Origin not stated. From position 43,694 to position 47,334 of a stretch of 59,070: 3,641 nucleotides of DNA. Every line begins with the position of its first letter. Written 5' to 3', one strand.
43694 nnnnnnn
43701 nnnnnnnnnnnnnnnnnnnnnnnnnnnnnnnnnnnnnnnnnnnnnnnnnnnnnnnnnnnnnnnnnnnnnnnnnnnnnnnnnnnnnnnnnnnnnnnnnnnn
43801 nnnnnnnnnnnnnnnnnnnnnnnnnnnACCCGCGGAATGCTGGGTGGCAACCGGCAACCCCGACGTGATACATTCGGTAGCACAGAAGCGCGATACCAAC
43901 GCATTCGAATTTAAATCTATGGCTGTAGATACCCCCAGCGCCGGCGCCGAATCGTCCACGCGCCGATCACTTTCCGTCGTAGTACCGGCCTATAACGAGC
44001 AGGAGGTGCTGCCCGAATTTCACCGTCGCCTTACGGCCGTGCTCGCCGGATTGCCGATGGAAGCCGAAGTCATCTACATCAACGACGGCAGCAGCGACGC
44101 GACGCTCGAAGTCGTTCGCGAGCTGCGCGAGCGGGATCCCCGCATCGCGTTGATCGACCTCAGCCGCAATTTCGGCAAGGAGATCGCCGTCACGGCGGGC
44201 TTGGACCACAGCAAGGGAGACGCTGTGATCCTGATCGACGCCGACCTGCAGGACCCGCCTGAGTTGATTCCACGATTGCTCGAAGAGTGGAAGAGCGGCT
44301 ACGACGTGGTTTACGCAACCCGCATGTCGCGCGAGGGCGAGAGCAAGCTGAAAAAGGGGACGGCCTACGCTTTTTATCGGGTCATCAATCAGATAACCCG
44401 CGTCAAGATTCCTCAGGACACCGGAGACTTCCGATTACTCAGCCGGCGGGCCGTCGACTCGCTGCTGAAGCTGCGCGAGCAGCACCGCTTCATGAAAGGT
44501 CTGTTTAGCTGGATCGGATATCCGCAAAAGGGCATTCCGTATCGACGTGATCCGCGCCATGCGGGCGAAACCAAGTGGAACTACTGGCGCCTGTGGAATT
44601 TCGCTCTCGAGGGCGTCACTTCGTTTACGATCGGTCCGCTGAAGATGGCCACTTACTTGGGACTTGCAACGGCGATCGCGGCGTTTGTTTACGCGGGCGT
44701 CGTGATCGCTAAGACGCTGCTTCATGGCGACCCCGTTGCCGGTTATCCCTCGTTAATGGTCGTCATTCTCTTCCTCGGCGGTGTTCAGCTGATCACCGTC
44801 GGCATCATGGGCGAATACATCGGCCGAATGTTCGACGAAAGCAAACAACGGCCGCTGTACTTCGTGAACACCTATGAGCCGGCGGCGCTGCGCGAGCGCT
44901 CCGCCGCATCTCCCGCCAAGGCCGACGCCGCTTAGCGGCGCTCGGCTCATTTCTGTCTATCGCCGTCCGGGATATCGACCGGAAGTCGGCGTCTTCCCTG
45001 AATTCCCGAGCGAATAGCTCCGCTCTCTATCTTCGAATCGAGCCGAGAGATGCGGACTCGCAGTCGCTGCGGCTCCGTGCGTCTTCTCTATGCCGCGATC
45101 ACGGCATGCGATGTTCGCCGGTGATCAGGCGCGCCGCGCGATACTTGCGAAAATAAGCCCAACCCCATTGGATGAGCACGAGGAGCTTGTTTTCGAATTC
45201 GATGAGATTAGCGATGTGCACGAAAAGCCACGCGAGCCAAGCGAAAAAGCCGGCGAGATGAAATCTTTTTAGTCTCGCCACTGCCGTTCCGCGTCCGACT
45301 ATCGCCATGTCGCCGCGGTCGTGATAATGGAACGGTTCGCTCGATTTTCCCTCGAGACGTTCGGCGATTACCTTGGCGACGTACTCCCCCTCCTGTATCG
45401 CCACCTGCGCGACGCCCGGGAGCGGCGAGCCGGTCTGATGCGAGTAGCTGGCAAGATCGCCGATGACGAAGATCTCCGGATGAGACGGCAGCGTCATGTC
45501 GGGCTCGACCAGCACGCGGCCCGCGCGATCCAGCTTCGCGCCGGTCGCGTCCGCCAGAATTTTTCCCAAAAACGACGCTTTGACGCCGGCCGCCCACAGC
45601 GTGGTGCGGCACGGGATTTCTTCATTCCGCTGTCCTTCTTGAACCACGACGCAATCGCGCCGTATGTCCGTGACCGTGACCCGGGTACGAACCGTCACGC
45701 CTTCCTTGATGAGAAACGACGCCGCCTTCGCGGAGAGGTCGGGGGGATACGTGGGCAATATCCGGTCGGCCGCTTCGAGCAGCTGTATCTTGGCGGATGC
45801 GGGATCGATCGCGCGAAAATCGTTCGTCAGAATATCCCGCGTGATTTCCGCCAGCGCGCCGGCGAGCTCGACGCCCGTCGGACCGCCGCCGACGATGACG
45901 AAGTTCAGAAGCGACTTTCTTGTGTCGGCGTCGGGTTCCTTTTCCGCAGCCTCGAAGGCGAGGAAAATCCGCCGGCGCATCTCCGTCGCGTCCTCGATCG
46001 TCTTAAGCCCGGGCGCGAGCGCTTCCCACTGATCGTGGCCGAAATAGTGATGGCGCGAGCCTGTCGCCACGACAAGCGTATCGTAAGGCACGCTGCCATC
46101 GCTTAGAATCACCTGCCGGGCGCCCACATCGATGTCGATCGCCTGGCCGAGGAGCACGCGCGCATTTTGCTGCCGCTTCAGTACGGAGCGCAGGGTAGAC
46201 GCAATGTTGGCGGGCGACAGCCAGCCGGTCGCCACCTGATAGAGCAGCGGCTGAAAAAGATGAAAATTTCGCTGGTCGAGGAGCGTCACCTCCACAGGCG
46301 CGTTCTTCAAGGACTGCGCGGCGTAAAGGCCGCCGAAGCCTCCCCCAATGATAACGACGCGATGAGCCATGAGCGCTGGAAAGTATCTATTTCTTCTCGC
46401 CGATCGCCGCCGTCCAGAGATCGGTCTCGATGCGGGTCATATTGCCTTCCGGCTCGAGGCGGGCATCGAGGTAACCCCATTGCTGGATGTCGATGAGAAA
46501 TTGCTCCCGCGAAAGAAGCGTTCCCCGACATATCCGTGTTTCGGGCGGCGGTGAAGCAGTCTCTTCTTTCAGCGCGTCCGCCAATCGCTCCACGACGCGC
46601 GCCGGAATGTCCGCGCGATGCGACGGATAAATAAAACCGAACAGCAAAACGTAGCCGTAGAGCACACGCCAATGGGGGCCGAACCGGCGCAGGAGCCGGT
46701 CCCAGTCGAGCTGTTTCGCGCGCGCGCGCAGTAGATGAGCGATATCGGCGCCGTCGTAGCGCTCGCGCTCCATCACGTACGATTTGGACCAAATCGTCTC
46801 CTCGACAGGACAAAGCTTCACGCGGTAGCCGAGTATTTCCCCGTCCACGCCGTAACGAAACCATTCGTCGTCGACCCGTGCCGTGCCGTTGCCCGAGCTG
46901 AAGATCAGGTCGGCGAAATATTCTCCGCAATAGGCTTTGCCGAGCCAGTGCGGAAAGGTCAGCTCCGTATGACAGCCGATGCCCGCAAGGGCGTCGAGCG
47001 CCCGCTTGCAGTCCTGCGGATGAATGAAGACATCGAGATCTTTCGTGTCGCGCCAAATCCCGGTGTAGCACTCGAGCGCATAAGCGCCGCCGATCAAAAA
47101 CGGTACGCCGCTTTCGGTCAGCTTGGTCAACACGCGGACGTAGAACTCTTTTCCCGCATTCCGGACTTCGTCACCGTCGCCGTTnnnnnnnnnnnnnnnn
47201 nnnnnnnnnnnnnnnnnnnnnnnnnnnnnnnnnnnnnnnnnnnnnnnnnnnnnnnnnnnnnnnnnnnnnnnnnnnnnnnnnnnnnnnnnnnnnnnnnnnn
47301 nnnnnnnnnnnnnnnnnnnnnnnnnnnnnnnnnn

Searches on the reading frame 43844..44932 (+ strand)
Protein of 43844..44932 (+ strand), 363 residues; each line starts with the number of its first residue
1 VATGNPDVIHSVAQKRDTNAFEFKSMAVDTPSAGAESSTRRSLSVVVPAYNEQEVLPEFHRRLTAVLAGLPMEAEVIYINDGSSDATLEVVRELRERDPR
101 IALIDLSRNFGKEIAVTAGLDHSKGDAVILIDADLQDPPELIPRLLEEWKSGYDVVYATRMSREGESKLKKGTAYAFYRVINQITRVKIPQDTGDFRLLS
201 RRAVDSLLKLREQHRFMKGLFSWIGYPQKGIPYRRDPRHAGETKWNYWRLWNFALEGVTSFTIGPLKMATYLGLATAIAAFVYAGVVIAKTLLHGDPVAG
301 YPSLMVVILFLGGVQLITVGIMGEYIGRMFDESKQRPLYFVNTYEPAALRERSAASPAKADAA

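Call 51: search_protein_families(library=pfam, proteins=[window:43844-44932:+], max_evalue=0.001)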
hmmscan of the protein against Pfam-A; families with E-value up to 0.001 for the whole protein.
window:43844-44932:+ (363 aa): 3 families
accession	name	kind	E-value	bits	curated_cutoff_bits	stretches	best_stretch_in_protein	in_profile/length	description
PF00535.33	Glycos_transf_2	-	3.1e-35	122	23.3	1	44-207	1-167/168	Glycosyl transferase family 2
PF13641.12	Glyco_tranf_2_3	-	1.2e-09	39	27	1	43-157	3-120/230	Glycosyltransferase like family 2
PF10111.15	Glyco_tranf_2_2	-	4.7e-05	23.5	27.3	1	45-134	2-91/276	Glycosyltransferase like family 2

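Call 55: search_protein_families(library=ncbifam, proteins=[window:43844-44932:+], max_evalue=0.01)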
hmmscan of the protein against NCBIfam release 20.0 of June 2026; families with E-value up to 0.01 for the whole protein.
window:43844-44932:+ (363 aa): 21 families
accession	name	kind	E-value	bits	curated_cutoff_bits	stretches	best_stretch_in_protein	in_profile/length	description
NF047588.1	GlcsyltransPgfSStrep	equivalog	1.4e-91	307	500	1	43-342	3-303/308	glycosyltransferase PgfS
NF007986.1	PRK10714.1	equivalog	3.7e-56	190.4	529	1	41-342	6-309/316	undecaprenyl-phosphate 4-deoxy-4-formamido-L-arabinose transferase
TIGR03937.1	PgaC_IcaA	equivalog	1.5e-17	63.7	422.3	1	36-134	40-135/407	poly-beta-1,6-N-acetyl-D-glucosamine synthase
NF007482.0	PRK10073.1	equivalog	3.9e-13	49.1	423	1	39-147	4-108/334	glycosyltransferase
NF041875.1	EPS_EpsD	equivalog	6.6e-11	42.2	370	1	43-167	1-122/325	exopolysaccharide biosynthesis glycosyltransferase EpsD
NF047683.1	TeichurnBiosyTuaG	equivalog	3.6e-10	39.9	400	1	40-146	5-108/252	teichuronic acid biosynthesis protein TuaG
TIGR04283.1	glyco_like_mftF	equivalog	1.1e-09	38.2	182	1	43-160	1-108/221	TIGR04283 family arsenosugar biosynthesis glycosyltransferase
NF010496.0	PRK13915.1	equivalog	4.6e-09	35.8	262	1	37-147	27-140/307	glucosyl-3-phosphoglycerate synthase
TIGR04242.1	nodulat_NodC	equivalog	9.4e-09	34.7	550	1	32-147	39-154/395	chitooligosaccharide synthase NodC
NF050050.1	ProtGlycPglI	equivalog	1e-08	34.9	500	1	42-162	3-121/306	GalNAc(5)-diNAcBac-PP-undecaprenol beta-1,3-glucosyltransferase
NF045692.1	OglycostaseCruG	equivalog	1.5e-08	34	600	1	41-156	41-160/386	2'-O-glycosyltransferase CruG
NF041391.1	DPhHxTase_Halo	equivalog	1.1e-07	31.1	375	1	49-178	3-124/213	dolichyl-phosphate hexose transferase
TIGR03111.1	glyc2_xrt_Gpos1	hypoth_equivalog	3.5e-06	26.1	363.95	1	42-182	50-188/439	TIGR03111 family XrtG-associated glycosyltransferase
TIGR04182.1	glyco_TIGR04182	equivalog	9.2e-06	25.2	325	1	44-185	3-133/293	S-layer glycoprotein N-glycosyltransferase AglJ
NF038302.1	EPS_HpsE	equivalog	2.8e-05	23.2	300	1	43-134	3-96/307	hormogonium polysaccharide biosynthesis glycosyltransferase HpsE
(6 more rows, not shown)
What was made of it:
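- The window holds a second GtrB/PgfS-like GT2 (43844-44935) that could be an alternative donor source (calls 51, 55).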

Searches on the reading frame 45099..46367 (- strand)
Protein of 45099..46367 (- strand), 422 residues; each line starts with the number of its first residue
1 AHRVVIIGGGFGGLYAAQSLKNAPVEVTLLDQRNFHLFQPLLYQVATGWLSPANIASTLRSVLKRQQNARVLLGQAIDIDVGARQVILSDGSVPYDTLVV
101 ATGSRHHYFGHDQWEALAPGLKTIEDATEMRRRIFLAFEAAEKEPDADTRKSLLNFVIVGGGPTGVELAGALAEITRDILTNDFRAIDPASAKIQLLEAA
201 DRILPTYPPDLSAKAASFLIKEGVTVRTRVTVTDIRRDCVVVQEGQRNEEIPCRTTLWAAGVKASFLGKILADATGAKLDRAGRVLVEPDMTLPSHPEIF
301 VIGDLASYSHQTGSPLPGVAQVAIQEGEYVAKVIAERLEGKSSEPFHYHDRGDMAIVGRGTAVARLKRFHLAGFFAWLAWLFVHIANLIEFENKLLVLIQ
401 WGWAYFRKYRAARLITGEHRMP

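Call 51: search_protein_families(library=pfam, proteins=[window:45099-46367:-], max_evalue=0.001)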
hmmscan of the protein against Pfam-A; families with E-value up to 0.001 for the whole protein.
window:45099-46367:- (422 aa): 10 families
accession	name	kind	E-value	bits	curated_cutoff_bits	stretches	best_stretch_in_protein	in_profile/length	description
PF07992.20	Pyr_redox_2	-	1.5e-53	182.5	26.1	1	3-327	2-291/291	Pyridine nucleotide-disulphide oxidoreductase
PF00070.33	Pyr_redox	-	5.9e-15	56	22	1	156-238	2-69/82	Pyridine nucleotide-disulphide oxidoreductase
PF01266.30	DAO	-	3.5e-09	37.1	27.9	0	3-33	1-31/353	FAD dependent oxidoreductase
PF13450.12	NAD_binding_8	-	6.7e-08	33.1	21.9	1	6-34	1-29/68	NAD(P)-binding Rossmann-like domain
PF03486.20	HI0933_like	-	2.4e-06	27.6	50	0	3-34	2-33/244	HI0933-like protein Rossmann domain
PF01494.25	FAD_binding_3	-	8.6e-06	25.6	22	0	3-34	3-34/349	FAD binding domain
PF22366.1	NDH2_C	-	1.6e-05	25.4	27.7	1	351-401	2-53/62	NDH2 C-terminal domain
PF13738.12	Pyr_redox_3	-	9.8e-05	22.2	30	0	157-180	168-191/305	Pyridine nucleotide-disulphide oxidoreductase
PF01134.28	GIDA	-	0.00024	20.7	22.1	0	4-32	2-30/391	Glucose inhibited division protein A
PF13454.12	NAD_binding_9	-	0.00034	21.1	21.8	0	5-35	1-35/155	FAD-NAD(P)-binding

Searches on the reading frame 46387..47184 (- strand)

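Call 51: search_protein_families(library=pfam, proteins=[window:46387-47184:-], max_evalue=0.001)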
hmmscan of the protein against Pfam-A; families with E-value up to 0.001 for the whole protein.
window:46387-47184:- (265 aa): 2 families
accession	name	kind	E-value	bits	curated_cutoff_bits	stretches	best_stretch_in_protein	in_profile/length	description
PF14907.12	NTP_transf_5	-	7.3e-07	29.4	31.2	1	16-167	61-227/249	Uncharacterised nucleotidyltransferase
PF09970.15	DUF2204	-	3.8e-05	23.8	20.3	1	15-144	5-139/181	Nucleotidyl transferase of unknown function (DUF2204)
